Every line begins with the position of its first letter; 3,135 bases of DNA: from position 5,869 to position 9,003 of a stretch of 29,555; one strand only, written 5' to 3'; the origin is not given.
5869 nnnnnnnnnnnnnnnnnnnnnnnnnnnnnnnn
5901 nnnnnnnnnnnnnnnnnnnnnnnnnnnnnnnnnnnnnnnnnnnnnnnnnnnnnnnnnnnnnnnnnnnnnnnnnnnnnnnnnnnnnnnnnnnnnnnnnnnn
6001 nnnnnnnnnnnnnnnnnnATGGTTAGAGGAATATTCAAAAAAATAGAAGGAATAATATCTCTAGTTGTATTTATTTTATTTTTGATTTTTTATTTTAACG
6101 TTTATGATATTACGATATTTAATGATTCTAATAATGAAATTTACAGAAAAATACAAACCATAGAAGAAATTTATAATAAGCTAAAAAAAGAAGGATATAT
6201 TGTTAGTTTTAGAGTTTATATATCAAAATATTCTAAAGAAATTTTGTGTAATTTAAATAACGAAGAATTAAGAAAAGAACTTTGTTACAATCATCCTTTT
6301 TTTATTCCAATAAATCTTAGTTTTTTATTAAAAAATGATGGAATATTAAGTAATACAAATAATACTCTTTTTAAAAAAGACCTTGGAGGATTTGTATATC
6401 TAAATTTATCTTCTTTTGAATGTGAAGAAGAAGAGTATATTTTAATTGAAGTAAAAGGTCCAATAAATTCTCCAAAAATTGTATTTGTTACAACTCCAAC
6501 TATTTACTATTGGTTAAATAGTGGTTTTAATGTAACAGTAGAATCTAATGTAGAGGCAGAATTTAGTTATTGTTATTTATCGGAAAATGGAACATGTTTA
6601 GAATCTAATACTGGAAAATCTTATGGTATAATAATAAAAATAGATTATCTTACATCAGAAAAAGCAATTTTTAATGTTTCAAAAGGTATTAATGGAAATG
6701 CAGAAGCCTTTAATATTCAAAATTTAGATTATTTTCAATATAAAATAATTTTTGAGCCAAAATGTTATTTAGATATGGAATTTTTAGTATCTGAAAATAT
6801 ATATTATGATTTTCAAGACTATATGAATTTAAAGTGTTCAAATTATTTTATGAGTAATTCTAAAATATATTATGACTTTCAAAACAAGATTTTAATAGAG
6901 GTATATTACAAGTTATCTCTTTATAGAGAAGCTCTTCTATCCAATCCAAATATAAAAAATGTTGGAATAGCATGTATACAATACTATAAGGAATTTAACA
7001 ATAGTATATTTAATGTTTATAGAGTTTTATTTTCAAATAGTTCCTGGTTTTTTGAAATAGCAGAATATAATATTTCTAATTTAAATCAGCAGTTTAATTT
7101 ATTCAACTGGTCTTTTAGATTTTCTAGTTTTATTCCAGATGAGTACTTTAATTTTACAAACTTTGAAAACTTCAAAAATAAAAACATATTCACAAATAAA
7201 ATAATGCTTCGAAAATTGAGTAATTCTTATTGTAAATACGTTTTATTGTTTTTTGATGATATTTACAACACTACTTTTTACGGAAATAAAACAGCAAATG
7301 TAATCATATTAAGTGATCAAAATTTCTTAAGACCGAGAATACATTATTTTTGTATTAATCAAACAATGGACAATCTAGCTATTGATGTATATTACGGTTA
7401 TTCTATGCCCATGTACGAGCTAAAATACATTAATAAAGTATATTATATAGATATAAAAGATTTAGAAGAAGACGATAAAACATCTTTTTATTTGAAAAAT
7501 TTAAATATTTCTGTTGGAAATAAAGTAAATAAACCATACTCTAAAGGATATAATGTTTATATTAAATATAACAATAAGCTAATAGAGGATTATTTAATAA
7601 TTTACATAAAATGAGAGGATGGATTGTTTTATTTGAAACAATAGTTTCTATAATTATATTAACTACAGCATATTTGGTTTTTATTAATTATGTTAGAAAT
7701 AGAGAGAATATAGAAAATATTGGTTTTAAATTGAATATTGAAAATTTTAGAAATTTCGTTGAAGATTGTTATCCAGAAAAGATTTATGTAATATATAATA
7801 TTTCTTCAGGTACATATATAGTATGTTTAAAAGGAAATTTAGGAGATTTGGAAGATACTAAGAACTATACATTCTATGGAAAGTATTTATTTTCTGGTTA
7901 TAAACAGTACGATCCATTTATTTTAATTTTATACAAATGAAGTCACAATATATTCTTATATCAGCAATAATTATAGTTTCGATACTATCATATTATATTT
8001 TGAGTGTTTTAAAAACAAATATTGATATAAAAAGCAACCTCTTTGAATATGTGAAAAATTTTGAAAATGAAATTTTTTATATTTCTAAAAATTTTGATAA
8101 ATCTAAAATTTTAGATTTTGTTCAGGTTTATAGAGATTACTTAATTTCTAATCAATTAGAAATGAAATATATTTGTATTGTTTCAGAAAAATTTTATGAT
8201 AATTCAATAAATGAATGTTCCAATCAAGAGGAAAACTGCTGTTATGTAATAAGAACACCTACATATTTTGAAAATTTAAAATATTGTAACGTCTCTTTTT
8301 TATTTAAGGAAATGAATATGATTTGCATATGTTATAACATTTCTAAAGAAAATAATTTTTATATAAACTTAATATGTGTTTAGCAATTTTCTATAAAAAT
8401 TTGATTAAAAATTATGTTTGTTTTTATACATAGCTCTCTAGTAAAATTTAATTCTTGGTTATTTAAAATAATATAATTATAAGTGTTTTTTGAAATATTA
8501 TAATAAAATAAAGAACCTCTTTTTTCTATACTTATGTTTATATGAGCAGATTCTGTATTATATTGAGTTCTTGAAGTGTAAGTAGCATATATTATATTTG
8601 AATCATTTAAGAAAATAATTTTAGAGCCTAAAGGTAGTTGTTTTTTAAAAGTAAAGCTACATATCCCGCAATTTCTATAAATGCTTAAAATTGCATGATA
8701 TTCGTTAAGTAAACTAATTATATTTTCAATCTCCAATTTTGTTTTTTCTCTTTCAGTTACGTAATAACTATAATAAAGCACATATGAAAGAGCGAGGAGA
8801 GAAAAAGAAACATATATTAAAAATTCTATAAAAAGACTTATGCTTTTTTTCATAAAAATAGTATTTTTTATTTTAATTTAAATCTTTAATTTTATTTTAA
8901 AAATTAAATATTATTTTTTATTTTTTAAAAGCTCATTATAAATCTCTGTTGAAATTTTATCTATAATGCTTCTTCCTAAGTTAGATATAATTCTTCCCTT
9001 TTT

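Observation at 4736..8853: HerA/FtsK-class ATPase operon with four prepilin-like membrane/secreted proteins: candidate undescribed surface-filament or transfer apparatus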

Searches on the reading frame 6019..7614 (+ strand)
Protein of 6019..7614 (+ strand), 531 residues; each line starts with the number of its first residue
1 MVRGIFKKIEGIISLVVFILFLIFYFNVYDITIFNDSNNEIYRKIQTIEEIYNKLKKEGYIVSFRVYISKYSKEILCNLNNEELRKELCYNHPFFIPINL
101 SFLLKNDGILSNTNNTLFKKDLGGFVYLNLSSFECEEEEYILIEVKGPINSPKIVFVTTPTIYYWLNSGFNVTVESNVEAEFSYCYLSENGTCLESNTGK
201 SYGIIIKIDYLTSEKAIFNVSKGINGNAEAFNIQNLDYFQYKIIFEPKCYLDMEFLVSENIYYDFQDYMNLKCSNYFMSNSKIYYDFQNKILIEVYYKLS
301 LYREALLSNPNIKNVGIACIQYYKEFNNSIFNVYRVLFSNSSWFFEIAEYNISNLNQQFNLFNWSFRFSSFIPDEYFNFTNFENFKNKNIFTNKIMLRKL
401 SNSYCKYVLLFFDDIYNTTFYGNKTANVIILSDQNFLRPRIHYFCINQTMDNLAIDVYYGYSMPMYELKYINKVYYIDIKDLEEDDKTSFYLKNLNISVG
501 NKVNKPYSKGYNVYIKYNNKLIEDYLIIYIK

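Call 4: search_protein_families(library=pfam, proteins=[window:6019-7614:+], max_evalue=1)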
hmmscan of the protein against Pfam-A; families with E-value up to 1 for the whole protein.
window:6019-7614:+ (531 aa): 1 family
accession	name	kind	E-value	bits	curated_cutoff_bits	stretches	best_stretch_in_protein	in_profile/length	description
PF13847.12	Methyltransf_31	-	0.027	14.6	27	1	27-81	73-127/145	Methyltransferase domain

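Call 5: search_protein_families(library=ncbifam, proteins=[window:6019-7614:+], max_evalue=1)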
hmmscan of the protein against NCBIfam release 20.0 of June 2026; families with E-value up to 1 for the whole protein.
window:6019-7614:+ (531 aa): 0 families

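Call 41: find_homologous_proteins(query=window:6019-7611:+, max_evalue=0.001)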
Query window:6019-7611:+ (531 aa): 28 proteins with E <= 0.001 among 7592 candidates.
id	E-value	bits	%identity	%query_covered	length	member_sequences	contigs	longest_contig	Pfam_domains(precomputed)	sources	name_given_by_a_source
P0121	0.0e+0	1051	91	100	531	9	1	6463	-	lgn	-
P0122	2.2e-265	900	77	100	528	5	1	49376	-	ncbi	ncbi:MAG: hypothetical protein QXM04_01125 [Nanopusillaceae archaeon]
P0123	2.7e-165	569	53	100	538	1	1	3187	-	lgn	-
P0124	2.0e-153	530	77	60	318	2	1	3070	-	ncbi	ncbi:MAG: hypothetical protein QW648_03850, partial [Nanoarchaeales archaeon]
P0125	3.7e-26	110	38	33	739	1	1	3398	-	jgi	-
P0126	1.9e-23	101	39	33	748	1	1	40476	-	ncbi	ncbi:MAG: hypothetical protein RXN31_01215 [Candidatus Nanopusillus acidilobi]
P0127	4.0e-23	100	36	42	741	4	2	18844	-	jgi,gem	-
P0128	7.4e-23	99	37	43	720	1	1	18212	-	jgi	jgi:hypothetical protein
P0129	8.8e-23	99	37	43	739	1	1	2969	-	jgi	-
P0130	9.0e-23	99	37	43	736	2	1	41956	-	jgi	jgi:hypothetical protein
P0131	1.5e-22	98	34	43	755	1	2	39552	-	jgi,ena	-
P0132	3.5e-22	97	36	43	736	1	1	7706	-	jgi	jgi:hypothetical protein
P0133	6.2e-22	96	36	43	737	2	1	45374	-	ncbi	-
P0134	6.8e-22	96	31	60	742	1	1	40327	-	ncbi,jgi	jgi:uncharacterized protein (DUF486 family)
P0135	9.0e-22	96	35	43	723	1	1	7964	-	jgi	-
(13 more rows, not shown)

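Call 44: search_solved_structures(query=A2, max_evalue=1)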
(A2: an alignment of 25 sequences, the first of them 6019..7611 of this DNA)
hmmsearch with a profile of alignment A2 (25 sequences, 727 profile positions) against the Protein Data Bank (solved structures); distinct sequences matched with E-value up to 1: 0.

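Call 48: search_protein_families(library=pfam, alignment_id=A2, max_evalue=0.1)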
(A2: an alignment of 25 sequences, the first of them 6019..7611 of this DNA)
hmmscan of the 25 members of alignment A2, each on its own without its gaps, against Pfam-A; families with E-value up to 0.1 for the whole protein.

A. member 1, window:6019-7611:+ (531 aa): 1 family
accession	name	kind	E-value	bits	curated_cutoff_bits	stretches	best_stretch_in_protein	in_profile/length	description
PF13847.12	Methyltransf_31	-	0.027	14.6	27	1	27-81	73-127/145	Methyltransferase domain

B. families by the number of members that match (of 25 scanned): 3 families
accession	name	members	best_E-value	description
PF13847.12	Methyltransf_31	2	0.019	Methyltransferase domain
PF12010.13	DUF3502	2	0.071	Domain of unknown function (DUF3502)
PF07938.18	Fungal_lectin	1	0.024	Fungal fucose-specific lectin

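Call 65: predict_structure(alignment_id=A2)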
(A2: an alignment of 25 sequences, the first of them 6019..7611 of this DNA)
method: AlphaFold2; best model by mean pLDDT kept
length: 531 residues; sequences in the alignment: 25
mean_pLDDT: 43.8   pTM: 0.36
mean pLDDT of the five models: 43.8, 41.4, 40.1, 38.6, 35.5
residues with pLDDT >= 90: 0; 70-90: 89; 50-70: 88; < 50: 354
segments of 3 or more residues with pLDDT < 50: 1-5, 28-137, 235-473
pLDDT, mean of each block of 10 residues (from residue 1): 50 72 54 33 35 28 26 33 42 27 22 24 27 44 66 64 72 82 80 77 77 75 69 50 33 23 32 30 24 30 28 25 28 28 29 28 25 23 22 34 39 42 35 36 37 25 32 58 67 74 61 68 72 60
secondary structure, 60 per line:
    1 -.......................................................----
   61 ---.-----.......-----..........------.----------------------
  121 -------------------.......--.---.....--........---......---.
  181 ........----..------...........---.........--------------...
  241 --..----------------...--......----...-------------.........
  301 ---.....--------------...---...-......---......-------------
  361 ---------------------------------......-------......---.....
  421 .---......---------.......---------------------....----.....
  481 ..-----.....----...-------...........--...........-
elements in order: H2-56 H70-76 H82-91 E140-146 E153-157 H160-167 E171-176 E180-188 E201-211 E215-223 E261-263 H266-271 E276-278 H292-300 H304-308 E323-325 E329-331 E333-338 E342-347 E394-399 E407-412 E416-421 E425-430 E440-446 E468-471 E476-478 H479-482 E488-492 E497-499 E507-517 E520-530

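Call 70: fold_search(model_id=the predicted structure, library=pdb)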
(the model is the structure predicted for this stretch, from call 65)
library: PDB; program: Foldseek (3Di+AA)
matches with E <= 10: 376; with E <= 0.001: 0
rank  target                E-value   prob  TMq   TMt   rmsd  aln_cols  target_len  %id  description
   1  6rqz                  4.2e-01  0.15  0.09  0.05  10.3       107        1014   14  GOLGI ALPHA-MANNOSIDASE II complex with Manno-epi-cyclophellitol aziridine (released 2020-07-08)
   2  9ftq                  5.3e-01  0.16  0.09  0.05  10.1       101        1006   15  Drosophila golgi alpha-mannosidase II (dGMII) in complex with swainsonine-configured alkyl indolizidine (released 2024-10-09)
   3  9vtq_G                5.6e-01  0.04  0.05  0.04  16.0       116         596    8  Target DNA-bound type I-F3 TniQ-Cascade of Vibrio parahaemolyticus in full R-loop state 1 (released 2026-02-11)
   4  6rrn                  6.6e-01  0.10  0.08  0.05  12.3       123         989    7  GOLGI ALPHA-MANNOSIDASE II in complex with pentyl 2,5-dideoxy-2,5-imino-D-talo-hexonamide (released 2020-07-08)
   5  8k49_T                6.6e-01  0.02  0.06  0.05  17.4       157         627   11  Structure of partial Banna virus (released 2024-03-27)
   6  3isr_B                7.0e-01  0.21  0.10  0.16   5.0        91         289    9  The Crystal Structure of a Putative Cysteine Protease from Cytophaga hutchinsonii to 1.9A (released 2009-09-08)
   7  3isr_C                8.2e-01  0.16  0.10  0.17   5.0        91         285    9  The Crystal Structure of a Putative Cysteine Protease from Cytophaga hutchinsonii to 1.9A (released 2009-09-08)
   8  6om1_B                8.2e-01  0.05  0.05  0.07  12.9        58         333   16  Crystal structure of an atypical integrin (released 2019-12-11)
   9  3ehk_A                8.2e-01  0.04  0.07  0.09  16.1       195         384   14  Crystal structure of Pru du amandin, an allergenic protein from prunus dulcis (released 2009-09-15)
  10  8ole_X                9.2e-01  0.01  0.07  0.05  35.8       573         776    6  Cryo-EM reconstruction of VP4 assembly from SA11 Rotavirus Non-Tripsinized Triple Layered Particle (released 2024-09-25)
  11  6rs0                  1.0e+00  0.15  0.10  0.06   7.3       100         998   15  GOLGI ALPHA-MANNOSIDASE II in complex with (2S,3S,4R,5R)-1-(2-(Benzyloxy)ethyl)-2-(hydroxymethyl)piperidine-3,4,5-triol (released 2020-07-08)
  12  3afg_B                1.0e+00  0.08  0.09  0.09   8.6       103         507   12  Crystal structure of ProN-Tk-SP from Thermococcus kodakaraensis (released 2010-08-04)
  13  8eok_A                1.0e+00  0.02  0.08  0.13  21.7       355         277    7  Structure of the C3bB proconvertase in complex with lufaxin and factor Xa (released 2023-08-30)
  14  3jqw_B                1.1e+00  0.11  0.09  0.31  11.4       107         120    9  Crystal structure of Clostridium histolyticum colH collagenase collagen-binding domain 3 at 2 Angstrom resolution in p (released 2010-09-29)
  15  7rrm_A                1.1e+00  0.05  0.07  0.25  13.8       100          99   12  Structure of the human TMED1 (p24gamma1) Golgi dynamics Domain (released 2021-10-20)
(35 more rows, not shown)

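Call 87: search_protein_families(library=phrogs, proteins=[window:6019-7611:+], max_evalue=0.01)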
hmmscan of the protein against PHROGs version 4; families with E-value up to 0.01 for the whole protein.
window:6019-7611:+ (531 aa): 0 families

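Call 88: search_protein_families(library=padloc, proteins=[window:6019-7611:+], max_evalue=0.01)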
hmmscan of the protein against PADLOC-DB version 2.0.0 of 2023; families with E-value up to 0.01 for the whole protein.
window:6019-7611:+ (531 aa): 0 families

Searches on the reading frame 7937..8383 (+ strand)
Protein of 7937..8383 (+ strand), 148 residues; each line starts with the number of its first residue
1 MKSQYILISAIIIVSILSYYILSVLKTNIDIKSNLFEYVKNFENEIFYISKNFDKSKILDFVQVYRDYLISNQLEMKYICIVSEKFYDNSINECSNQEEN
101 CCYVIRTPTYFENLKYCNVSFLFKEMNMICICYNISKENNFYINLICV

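Call 4: search_protein_families(library=pfam, proteins=[window:7937-8383:+], max_evalue=1)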
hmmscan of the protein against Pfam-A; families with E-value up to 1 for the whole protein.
window:7937-8383:+ (148 aa): 1 family
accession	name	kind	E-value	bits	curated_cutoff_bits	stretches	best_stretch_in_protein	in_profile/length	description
PF22127.1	NtdA_N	-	0.011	15.9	27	1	15-43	33-61/66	NTD biosynthesis operon protein NtdA, N-terminal domain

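Call 5: search_protein_families(library=ncbifam, proteins=[window:7937-8383:+], max_evalue=1)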
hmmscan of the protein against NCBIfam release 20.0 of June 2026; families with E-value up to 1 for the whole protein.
window:7937-8383:+ (148 aa): 0 families

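Call 69: search_solved_structures(query=A4, max_evalue=5)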
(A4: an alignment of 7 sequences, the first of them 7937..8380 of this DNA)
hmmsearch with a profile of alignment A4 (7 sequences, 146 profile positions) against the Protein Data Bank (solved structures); distinct sequences matched with E-value up to 5: 4.
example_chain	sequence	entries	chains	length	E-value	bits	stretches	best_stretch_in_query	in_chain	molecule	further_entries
8qx8_F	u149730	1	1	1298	0.46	13.9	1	14-101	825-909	Vacuolar protein sorting-associated protein 8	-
4b2f_A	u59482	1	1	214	0.49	13.8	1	20-97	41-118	PUTATIVE ANTIGEN P35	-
4iv8_A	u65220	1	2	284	0.62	13.5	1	44-96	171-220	Phosphoethanolamine N-methyltransferase,putative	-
4mwz_A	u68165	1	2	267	4.8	10.6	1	46-96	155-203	Phosphoethanolamine N-methyltransferase, putative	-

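Call 87: search_protein_families(library=phrogs, proteins=[window:7937-8380:+], max_evalue=0.01)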
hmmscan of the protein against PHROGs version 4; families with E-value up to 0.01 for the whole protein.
window:7937-8380:+ (148 aa): 0 families

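Call 88: search_protein_families(library=padloc, proteins=[window:7937-8380:+], max_evalue=0.01)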
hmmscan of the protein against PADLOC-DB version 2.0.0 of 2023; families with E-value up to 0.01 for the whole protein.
window:7937-8380:+ (148 aa): 0 families

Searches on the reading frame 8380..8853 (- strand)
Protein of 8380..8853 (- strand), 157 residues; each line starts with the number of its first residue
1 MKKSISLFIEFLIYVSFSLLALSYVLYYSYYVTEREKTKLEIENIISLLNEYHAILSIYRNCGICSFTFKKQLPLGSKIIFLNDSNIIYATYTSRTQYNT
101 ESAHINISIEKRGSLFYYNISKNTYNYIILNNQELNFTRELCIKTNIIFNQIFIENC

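Call 4: search_protein_families(library=pfam, proteins=[window:8380-8853:-], max_evalue=1)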
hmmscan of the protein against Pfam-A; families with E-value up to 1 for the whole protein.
window:8380-8853:- (157 aa): 1 family
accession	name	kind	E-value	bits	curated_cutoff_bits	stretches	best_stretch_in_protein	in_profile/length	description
PF12863.12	DUF3821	-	0.0036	17.7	23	1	70-136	99-163/204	Domain of unknown function (DUF3821)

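Call 5: search_protein_families(library=ncbifam, proteins=[window:8380-8853:-], max_evalue=1)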
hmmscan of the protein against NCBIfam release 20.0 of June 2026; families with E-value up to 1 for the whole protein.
window:8380-8853:- (157 aa): 0 families

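Call 67: search_solved_structures(query=A5, max_evalue=5)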
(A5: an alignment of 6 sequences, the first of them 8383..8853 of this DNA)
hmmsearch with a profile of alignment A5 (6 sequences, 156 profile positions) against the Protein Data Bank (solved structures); distinct sequences matched with E-value up to 5: 5.
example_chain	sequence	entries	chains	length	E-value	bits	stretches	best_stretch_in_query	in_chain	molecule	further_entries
8vur_H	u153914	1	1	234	0.089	16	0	85-123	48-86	003-102 Heavy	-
5dot_A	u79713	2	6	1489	0.56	13.4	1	53-94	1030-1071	Carbamoyl-phosphate synthase [ammonia], mitochondrial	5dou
6uel_A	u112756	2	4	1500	0.57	13.3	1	53-94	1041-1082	Carbamoyl-phosphate synthase [ammonia], mitochondrial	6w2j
9mq3_H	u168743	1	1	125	0.95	12.6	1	85-123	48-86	6G1 Heavy Chain Fab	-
9kyz_A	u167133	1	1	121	1.4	12.1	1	89-123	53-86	mab975HC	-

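Call 72: find_homologous_proteins(query=window:8383-8853:-, max_evalue=0.01)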
Query window:8383-8853:- (157 aa): 4 proteins with E <= 0.01 among 42 candidates.
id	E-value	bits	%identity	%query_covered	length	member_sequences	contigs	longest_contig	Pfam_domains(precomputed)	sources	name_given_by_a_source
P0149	3.5e-92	324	100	100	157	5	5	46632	-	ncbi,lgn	ncbi:MAG: hypothetical protein QXR54_00500 [Nanopusillaceae archaeon]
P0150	1.6e-71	257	80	100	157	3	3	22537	-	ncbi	ncbi:MAG: hypothetical protein QW038_01130 [Nanopusillaceae archaeon]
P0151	3.3e-46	175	57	100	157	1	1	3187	-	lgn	-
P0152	1.1e-45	173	56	96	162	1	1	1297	-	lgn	-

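Call 87: search_protein_families(library=phrogs, proteins=[window:8383-8853:-], max_evalue=0.01)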
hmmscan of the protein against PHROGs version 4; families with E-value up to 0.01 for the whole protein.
window:8383-8853:- (157 aa): 0 families

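Call 88: search_protein_families(library=padloc, proteins=[window:8383-8853:-], max_evalue=0.01)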
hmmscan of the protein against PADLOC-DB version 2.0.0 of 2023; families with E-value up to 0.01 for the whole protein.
window:8383-8853:- (157 aa): 0 families
